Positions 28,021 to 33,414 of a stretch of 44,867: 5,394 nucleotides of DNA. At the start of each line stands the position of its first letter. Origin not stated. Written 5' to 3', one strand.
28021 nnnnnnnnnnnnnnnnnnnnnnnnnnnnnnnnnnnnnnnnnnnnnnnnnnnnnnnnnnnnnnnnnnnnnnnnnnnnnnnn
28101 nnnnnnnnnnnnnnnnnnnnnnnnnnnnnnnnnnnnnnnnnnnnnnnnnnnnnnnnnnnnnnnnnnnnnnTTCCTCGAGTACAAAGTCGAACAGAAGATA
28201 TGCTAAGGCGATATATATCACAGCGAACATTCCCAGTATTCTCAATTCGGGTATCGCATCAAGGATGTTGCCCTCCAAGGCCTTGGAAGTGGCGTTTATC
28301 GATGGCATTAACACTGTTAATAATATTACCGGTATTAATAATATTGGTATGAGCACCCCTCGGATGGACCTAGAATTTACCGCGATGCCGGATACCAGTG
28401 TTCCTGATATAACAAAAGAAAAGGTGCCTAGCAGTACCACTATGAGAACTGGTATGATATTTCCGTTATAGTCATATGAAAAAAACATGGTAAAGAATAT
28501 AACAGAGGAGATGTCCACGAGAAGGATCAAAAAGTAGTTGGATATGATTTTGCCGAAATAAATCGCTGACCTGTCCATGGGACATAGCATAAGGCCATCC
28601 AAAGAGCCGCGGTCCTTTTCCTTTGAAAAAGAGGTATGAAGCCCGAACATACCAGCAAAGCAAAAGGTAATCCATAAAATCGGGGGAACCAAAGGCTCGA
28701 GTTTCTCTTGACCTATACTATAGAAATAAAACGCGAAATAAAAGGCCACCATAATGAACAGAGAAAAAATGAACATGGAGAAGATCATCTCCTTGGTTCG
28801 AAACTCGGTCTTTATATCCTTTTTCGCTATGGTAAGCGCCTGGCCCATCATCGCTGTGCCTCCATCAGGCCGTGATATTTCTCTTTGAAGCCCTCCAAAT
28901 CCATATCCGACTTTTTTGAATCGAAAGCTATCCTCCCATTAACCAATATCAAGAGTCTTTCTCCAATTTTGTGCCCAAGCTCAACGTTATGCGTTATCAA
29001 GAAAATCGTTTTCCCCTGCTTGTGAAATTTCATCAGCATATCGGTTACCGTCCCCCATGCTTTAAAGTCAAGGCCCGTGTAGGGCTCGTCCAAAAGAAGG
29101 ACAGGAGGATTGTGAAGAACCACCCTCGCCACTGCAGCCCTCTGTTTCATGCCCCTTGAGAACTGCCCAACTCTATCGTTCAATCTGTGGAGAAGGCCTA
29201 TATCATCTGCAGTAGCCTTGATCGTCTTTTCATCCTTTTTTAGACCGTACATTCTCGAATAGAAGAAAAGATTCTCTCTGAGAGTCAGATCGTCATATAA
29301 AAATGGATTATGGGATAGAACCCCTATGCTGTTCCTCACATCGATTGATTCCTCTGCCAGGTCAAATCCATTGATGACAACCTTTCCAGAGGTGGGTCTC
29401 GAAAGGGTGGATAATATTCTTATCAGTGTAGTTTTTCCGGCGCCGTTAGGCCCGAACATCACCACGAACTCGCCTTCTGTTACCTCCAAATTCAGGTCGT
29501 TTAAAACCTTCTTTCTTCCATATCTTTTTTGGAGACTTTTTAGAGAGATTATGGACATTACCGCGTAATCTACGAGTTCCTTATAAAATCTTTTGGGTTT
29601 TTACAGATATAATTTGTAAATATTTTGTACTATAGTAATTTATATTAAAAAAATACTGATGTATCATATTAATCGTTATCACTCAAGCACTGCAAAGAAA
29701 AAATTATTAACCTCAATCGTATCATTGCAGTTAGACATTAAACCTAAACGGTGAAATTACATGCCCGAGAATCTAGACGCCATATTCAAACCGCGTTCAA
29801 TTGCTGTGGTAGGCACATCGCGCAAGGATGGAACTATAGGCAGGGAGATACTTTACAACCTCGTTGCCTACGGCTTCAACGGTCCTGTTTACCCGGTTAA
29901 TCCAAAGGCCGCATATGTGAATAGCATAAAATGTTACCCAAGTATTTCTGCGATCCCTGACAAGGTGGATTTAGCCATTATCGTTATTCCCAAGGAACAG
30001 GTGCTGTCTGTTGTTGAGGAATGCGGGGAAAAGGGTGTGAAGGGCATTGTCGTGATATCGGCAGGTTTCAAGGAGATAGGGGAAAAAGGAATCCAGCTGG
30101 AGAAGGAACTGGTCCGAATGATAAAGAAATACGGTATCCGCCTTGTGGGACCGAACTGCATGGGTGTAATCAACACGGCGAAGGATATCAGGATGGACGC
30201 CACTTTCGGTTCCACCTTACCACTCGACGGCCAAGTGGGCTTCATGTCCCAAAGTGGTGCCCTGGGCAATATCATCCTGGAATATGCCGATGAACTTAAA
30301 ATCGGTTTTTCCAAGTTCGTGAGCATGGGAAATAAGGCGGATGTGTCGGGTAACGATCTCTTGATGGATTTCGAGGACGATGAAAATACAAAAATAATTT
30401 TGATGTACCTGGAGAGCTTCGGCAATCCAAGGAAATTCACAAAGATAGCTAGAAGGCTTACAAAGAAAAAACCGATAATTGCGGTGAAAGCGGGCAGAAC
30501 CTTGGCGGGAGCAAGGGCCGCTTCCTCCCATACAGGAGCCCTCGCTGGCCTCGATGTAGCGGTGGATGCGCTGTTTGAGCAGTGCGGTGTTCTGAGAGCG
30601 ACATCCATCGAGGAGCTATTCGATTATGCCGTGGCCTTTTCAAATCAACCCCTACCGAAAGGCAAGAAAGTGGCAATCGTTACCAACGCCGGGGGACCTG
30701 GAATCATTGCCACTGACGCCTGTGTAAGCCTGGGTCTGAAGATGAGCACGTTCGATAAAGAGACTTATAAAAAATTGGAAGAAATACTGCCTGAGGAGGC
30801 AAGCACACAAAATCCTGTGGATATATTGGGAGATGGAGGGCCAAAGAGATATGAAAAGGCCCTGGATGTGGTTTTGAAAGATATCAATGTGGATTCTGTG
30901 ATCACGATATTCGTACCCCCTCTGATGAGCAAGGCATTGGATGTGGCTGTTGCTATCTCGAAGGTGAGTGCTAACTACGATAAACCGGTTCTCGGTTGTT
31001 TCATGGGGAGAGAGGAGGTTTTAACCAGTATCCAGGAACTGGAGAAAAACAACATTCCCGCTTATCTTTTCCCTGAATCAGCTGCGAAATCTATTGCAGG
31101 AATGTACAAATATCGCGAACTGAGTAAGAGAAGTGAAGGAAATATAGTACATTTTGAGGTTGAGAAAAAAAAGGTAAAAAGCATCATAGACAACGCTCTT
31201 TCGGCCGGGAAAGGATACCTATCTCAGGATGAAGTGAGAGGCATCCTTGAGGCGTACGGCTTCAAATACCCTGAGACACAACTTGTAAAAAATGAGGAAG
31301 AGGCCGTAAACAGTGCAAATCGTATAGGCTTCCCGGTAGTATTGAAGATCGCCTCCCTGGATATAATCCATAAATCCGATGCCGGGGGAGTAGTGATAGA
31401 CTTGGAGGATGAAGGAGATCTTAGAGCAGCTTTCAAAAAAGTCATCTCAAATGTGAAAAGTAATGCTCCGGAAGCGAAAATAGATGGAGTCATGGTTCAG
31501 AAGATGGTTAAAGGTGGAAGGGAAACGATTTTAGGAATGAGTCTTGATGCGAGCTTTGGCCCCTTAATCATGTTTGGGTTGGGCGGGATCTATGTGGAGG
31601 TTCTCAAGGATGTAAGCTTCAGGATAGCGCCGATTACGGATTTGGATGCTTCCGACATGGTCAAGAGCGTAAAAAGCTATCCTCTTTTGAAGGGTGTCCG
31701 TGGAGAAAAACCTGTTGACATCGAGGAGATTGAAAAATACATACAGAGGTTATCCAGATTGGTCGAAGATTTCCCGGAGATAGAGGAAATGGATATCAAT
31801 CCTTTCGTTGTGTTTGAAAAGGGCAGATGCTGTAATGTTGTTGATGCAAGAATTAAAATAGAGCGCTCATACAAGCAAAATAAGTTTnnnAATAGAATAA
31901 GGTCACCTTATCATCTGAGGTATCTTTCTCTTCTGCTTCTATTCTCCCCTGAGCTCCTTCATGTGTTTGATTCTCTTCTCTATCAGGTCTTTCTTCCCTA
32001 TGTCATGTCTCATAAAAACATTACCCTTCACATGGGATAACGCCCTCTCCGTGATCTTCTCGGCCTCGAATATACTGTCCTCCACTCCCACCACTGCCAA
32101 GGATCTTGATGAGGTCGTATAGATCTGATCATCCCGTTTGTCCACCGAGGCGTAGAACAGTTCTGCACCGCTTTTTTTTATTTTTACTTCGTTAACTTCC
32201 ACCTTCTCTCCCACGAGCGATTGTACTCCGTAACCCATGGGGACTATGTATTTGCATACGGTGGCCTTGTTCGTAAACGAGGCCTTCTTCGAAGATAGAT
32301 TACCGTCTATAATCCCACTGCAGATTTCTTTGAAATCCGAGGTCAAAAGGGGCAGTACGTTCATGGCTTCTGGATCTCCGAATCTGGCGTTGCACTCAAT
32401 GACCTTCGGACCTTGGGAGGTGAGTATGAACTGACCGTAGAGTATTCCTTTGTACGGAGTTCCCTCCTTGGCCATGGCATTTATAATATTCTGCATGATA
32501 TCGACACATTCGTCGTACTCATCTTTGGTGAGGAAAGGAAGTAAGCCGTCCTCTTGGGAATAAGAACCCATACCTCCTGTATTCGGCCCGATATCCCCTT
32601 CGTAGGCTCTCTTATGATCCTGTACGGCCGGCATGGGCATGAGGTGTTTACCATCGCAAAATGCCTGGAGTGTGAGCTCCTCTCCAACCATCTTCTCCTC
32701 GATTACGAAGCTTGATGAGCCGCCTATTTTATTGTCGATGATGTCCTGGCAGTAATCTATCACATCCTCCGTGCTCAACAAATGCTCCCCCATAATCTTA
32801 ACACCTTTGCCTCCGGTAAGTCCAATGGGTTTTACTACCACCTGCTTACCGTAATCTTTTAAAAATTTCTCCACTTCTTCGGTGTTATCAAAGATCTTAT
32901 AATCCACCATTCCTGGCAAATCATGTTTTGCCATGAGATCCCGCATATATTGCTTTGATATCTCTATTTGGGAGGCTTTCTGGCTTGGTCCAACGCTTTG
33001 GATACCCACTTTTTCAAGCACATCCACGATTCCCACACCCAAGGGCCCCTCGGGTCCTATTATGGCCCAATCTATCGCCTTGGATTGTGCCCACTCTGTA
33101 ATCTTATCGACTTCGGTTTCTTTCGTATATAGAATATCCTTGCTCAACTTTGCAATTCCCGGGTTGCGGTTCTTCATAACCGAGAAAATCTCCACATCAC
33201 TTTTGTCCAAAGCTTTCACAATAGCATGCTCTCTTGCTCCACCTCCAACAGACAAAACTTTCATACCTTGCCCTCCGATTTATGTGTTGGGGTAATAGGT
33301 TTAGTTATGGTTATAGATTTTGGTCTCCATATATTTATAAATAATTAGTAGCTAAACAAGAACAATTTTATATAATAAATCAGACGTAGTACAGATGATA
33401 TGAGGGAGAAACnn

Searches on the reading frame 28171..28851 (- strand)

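Call 25: search_protein_families(library=pfam, proteins=[window:28171-28851:-], max_evalue=0.001)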
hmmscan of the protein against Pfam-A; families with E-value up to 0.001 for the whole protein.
window:28171-28851:- (227 aa): 5 families
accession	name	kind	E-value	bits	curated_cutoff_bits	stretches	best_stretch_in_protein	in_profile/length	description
PF03379.19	CcmB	-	7.9e-22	78.2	24.9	1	6-217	2-205/215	CcmB protein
PF12698.13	ABC2_membrane_3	-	2e-10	40.7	31.6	1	55-192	165-299/347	ABC-2 family transporter protein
PF01061.29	ABC2_membrane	-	9.7e-10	38.8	26.9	1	4-182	2-180/211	ABC-2 type transporter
PF12679.13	ABC2_membrane_2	-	1.3e-09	38.2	27.2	1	6-176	1-197/283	ABC-2 family transporter protein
PF12730.13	ABC2_membrane_4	-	5.1e-05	23.7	27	1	20-176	12-175/179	ABC-2 family transporter protein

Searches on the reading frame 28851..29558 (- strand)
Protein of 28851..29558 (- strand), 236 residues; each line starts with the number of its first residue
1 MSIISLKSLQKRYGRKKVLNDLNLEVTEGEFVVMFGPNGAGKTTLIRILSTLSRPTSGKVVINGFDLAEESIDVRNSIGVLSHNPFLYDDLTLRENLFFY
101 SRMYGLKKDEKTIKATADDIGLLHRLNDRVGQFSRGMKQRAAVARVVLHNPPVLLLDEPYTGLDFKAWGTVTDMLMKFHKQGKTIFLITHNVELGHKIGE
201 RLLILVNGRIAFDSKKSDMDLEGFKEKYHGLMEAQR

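Call 25: search_protein_families(library=pfam, proteins=[window:28851-29558:-], max_evalue=0.001)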
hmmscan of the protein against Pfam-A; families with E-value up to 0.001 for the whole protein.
window:28851-29558:- (236 aa): 7 families
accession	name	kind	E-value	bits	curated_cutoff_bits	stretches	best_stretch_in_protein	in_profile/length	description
PF00005.33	ABC_tran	-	5.7e-33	114.9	25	1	19-160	1-136/137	ABC transporter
PF13304.12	AAA_21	-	1.2e-14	55.6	27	2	126-194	231-302/304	AAA domain, putative AbiEii toxin, Type IV TA system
PF13166.12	AAA_13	-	4.6e-05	22.7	36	0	33-55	20-42/713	AAA domain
PF13514.12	AAA_27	-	5.3e-05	23.3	22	0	11-52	9-49/206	AAA domain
PF02463.25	SMC_N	-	0.00021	21.2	40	0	28-196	23-203/220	RecF/RecN/SMC N terminal domain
PF25201.1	nSTAND6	-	0.00034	21.1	27.7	1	13-51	2-40/148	Novel STAND NTPase 6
PF13555.12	AAA_29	-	0.00067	19.8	27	0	26-56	19-49/61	P-loop containing region of AAA domain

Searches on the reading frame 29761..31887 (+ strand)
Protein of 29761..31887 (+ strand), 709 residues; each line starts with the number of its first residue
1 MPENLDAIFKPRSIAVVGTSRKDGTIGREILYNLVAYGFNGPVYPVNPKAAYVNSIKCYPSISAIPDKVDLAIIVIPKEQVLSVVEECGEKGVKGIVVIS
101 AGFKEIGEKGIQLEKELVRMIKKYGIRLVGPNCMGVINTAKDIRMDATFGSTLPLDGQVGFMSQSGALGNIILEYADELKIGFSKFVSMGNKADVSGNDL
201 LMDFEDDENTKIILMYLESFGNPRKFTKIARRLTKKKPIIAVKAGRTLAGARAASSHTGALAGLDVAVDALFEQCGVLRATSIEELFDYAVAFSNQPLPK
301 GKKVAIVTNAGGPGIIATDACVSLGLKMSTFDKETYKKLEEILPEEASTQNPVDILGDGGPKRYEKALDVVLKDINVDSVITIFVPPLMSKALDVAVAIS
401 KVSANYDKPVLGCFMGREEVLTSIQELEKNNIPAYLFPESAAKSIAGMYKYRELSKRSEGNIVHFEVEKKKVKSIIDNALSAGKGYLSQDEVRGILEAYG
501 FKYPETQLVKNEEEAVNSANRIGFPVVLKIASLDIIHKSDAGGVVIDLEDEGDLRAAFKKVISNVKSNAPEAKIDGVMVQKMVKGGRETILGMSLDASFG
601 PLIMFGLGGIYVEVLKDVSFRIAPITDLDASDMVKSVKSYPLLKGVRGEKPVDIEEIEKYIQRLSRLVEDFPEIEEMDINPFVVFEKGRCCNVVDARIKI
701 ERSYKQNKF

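Call 25: search_protein_families(library=pfam, proteins=[window:29761-31887:+], max_evalue=0.001)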
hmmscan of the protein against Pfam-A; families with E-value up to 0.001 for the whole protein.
window:29761-31887:+ (709 aa): 6 families
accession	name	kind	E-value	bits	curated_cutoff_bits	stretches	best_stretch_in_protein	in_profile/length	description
PF13549.11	ATP-grasp_5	-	5.4e-84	281.4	27.6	1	479-700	2-221/221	ATP-grasp domain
PF13607.11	Succ_CoA_lig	-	9.6e-55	184.6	27.4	1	157-292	2-137/138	Succinyl-CoA ligase like flavodoxin domain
PF13380.12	CoA_binding_2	-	2.2e-26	93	22.8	1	12-138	1-115/116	CoA binding domain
PF02629.25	CoA_binding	-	9.3e-16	58.8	22.3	1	10-102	2-97/97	CoA binding domain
PF19045.5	Ligase_CoA_2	-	2.4e-15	57.4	23.7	1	304-447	1-149/162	Ligase-CoA domain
PF08442.15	ATP-grasp_2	-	9e-06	25.9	29.5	1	493-683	8-201/202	ATP-grasp domain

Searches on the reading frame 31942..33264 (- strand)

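Call 26: search_protein_families(library=pfam, proteins=[window:31942-33264:-], max_evalue=0.001)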
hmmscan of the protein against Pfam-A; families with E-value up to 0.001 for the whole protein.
window:31942-33264:- (441 aa): 4 families
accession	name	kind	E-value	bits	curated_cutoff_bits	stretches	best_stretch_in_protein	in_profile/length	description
PF01071.24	GARS_A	-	1.3e-62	211.5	27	1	103-300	2-194/194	Phosphoribosylglycinamide synthetase, ATP-grasp (A) domain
PF02844.21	GARS_N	-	3.2e-25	89.2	29.5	1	1-101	1-100/100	Phosphoribosylglycinamide synthetase, N domain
PF02843.22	GARS_C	-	5.6e-15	55.9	34.8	1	335-425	1-92/92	Phosphoribosylglycinamide synthetase, C domain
PF14397.11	ATPgrasp_ST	-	0.00068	19.4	31.4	0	117-202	40-129/278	Sugar-transfer associated ATP-grasp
